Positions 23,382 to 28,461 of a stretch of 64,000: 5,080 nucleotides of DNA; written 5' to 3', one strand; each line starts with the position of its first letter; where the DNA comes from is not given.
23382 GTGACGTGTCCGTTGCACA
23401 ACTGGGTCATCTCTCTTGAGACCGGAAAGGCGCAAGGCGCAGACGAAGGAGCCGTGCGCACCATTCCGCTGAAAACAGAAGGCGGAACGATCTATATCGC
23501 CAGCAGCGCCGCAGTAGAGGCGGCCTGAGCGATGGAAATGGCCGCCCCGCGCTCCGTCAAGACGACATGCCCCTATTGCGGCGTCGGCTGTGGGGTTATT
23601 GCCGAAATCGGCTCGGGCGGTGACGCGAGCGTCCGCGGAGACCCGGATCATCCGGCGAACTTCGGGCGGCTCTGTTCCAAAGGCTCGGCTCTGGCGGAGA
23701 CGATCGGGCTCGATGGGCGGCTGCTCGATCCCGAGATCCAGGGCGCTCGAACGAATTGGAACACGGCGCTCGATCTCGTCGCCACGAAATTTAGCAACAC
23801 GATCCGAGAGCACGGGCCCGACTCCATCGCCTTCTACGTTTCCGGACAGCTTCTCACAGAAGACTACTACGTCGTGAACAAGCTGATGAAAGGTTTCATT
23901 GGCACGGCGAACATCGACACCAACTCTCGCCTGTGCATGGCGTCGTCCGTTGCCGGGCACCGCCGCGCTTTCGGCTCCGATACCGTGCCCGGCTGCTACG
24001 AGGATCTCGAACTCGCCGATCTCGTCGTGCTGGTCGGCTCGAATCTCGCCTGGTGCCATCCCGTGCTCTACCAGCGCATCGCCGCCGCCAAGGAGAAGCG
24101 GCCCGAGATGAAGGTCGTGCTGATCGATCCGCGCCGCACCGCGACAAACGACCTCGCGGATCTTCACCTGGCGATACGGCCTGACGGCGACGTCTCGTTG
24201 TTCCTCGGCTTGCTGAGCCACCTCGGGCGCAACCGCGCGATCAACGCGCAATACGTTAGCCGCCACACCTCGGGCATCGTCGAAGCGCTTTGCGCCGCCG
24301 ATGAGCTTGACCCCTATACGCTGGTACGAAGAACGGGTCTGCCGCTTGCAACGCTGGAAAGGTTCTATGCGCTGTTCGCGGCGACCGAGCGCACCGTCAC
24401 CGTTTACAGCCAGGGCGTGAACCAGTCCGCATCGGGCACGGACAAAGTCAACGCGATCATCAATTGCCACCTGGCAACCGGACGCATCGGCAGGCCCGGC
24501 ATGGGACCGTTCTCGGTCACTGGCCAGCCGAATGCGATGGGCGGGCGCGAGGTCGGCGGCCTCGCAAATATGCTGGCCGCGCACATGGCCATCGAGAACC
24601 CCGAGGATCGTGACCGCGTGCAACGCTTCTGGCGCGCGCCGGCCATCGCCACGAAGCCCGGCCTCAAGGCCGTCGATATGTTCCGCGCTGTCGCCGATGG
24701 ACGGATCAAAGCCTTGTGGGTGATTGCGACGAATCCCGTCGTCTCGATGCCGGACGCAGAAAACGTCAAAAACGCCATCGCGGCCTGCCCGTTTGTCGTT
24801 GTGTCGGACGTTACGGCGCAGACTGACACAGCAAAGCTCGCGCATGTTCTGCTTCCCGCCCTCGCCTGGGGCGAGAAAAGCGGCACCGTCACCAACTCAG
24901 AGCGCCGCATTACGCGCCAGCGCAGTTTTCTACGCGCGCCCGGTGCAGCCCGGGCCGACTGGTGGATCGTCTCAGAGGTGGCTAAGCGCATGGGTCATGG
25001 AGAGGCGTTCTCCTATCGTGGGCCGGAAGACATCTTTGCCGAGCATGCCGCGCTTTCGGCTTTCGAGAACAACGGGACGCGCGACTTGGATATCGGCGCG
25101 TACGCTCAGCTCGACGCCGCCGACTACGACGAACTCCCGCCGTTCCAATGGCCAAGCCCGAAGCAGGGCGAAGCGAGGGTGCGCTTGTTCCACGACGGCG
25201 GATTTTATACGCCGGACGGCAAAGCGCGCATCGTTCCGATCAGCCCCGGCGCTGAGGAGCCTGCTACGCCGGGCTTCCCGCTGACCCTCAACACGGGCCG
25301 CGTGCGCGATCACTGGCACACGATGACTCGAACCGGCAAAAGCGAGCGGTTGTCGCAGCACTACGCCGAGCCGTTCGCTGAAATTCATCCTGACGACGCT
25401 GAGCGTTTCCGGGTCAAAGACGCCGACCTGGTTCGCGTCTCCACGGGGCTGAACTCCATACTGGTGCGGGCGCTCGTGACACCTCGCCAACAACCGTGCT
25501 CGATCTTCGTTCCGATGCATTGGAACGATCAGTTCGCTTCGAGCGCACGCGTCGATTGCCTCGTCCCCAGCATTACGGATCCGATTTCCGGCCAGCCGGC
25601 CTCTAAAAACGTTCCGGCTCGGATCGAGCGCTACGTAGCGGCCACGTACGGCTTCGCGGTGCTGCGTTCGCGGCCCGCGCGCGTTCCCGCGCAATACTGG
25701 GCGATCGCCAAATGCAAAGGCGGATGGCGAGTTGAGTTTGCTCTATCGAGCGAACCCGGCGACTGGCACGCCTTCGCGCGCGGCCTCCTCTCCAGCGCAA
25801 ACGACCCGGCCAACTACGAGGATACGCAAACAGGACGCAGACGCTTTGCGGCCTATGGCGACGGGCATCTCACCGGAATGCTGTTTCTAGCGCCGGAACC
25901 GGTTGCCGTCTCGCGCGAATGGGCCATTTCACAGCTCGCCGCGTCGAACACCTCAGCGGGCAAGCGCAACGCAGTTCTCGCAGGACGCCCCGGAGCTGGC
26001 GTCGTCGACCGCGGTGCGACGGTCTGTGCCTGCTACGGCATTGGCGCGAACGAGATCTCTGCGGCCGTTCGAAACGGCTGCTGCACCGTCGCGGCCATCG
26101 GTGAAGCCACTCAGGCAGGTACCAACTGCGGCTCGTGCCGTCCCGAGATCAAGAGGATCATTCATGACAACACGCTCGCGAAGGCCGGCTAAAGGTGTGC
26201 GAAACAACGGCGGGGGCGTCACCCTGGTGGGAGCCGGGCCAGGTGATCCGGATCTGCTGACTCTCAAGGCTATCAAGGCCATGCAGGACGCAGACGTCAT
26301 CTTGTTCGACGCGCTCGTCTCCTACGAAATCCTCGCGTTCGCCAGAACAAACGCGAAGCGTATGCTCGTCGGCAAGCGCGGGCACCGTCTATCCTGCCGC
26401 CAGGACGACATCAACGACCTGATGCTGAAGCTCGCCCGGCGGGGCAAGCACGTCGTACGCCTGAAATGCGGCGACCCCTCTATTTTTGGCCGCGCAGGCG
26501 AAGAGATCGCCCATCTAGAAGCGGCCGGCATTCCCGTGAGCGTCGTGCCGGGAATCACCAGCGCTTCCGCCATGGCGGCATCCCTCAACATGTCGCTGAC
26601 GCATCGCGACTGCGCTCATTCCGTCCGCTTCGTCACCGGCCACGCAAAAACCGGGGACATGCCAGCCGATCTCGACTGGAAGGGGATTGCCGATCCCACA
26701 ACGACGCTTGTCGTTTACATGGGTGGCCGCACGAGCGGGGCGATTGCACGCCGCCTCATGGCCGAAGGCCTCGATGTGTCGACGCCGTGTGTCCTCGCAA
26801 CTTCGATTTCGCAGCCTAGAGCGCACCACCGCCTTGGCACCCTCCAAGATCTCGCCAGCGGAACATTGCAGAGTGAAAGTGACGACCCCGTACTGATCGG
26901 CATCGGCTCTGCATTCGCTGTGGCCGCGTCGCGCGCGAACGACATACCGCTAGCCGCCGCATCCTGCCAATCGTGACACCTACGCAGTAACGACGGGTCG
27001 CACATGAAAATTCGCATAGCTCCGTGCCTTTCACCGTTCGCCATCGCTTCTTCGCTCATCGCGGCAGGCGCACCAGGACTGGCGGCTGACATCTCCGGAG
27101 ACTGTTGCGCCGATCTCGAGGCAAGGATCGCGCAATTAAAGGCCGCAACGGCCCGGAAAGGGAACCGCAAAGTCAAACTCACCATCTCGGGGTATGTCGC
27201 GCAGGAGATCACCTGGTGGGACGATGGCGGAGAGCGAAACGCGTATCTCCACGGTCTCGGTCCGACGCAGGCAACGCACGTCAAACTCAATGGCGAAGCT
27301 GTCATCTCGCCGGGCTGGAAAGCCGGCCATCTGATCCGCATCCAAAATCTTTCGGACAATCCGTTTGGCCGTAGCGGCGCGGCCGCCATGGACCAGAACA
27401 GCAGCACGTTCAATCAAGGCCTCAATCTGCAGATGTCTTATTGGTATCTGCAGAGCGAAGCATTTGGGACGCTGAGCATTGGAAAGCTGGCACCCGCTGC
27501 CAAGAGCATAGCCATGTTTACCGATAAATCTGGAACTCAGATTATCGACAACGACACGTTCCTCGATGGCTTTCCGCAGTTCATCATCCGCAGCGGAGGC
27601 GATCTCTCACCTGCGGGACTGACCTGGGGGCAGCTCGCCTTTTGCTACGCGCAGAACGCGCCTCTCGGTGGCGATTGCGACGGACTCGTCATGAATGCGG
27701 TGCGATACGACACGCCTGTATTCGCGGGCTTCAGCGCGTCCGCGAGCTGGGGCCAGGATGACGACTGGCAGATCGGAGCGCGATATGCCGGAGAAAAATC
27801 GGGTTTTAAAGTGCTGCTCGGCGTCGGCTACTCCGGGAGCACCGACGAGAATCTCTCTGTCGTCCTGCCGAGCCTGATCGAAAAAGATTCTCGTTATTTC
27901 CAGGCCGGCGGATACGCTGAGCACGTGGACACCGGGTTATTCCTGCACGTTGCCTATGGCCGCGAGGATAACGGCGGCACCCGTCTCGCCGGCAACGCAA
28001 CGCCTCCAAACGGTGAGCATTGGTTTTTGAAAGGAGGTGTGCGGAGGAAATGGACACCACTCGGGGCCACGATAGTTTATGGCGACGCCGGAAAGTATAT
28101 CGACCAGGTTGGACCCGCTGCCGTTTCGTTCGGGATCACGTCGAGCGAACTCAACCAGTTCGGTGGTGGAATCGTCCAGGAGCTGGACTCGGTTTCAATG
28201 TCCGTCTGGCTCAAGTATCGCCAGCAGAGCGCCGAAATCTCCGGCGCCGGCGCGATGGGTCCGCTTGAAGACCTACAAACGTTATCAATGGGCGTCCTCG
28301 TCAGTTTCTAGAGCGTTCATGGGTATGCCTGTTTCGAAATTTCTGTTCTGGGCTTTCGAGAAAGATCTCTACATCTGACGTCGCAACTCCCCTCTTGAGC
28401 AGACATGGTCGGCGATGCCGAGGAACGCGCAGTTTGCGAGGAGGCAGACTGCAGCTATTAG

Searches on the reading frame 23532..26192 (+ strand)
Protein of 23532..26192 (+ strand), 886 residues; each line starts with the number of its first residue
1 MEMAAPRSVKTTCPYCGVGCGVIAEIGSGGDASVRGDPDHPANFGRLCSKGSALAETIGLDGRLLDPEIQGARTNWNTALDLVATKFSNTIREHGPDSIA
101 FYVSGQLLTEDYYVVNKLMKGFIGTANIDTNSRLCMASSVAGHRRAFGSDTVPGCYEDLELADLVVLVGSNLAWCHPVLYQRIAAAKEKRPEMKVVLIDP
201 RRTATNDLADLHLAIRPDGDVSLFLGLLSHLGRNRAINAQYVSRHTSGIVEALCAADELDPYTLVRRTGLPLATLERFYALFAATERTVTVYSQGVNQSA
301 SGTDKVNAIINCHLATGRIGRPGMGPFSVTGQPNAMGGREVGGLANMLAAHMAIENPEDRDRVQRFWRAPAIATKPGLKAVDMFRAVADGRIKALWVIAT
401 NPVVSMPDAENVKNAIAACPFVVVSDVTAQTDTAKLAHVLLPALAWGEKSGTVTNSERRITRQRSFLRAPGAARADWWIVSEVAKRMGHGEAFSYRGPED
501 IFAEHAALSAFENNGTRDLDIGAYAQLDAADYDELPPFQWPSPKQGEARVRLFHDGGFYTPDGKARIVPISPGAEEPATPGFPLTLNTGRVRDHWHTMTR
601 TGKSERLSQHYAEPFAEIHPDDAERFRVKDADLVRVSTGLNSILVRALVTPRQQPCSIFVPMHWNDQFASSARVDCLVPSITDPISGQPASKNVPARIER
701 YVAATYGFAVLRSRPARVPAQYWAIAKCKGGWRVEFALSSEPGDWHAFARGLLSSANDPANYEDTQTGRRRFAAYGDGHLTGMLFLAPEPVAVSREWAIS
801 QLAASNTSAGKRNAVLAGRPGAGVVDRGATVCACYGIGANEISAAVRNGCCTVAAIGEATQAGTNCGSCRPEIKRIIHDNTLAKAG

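Call 16: search_protein_families(library=pfam, proteins=[window:23532-26192:+], max_evalue=0.001)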
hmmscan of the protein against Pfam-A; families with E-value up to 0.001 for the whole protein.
window:23532-26192:+ (886 aa): 4 families
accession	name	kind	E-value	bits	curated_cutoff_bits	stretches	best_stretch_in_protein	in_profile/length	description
PF00384.28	Molybdopterin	-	7e-72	242.8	24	1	72-486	15-353/353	Molybdopterin oxidoreductase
PF01568.27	Molydop_binding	-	7.2e-28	97.3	26.8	1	584-695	1-110/110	Molydopterin dinucleotide binding domain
PF04879.21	Molybdop_Fe4S4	-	5.9e-16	58.6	22.7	1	8-57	3-52/55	Molybdopterin oxidoreductase Fe4S4 domain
PF04324.20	Fer2_BFD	-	1.9e-12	47.8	26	1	830-878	1-49/50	BFD-like [2Fe-2S] binding domain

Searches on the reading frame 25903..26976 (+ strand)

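Call 16: search_protein_families(library=pfam, proteins=[window:25903-26976:+], max_evalue=0.001)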
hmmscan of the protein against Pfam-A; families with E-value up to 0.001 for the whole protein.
window:25903-26976:+ (357 aa): 1 family
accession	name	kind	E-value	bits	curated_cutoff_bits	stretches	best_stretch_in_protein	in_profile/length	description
PF00590.25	TP_methylase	-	4.3e-48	164.5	27.8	1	106-318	2-212/212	Tetrapyrrole (Corrin/Porphyrin) Methylases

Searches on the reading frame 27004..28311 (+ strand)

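Call 16: search_protein_families(library=pfam, proteins=[window:27004-28311:+], max_evalue=0.001)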
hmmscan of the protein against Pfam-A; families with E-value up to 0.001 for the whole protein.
window:27004-28311:+ (435 aa): 1 family
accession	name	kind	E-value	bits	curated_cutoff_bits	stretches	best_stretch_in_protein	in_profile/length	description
PF13609.12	Porin_4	-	2.8e-11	44.2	27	1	16-394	2-292/310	Gram-negative porin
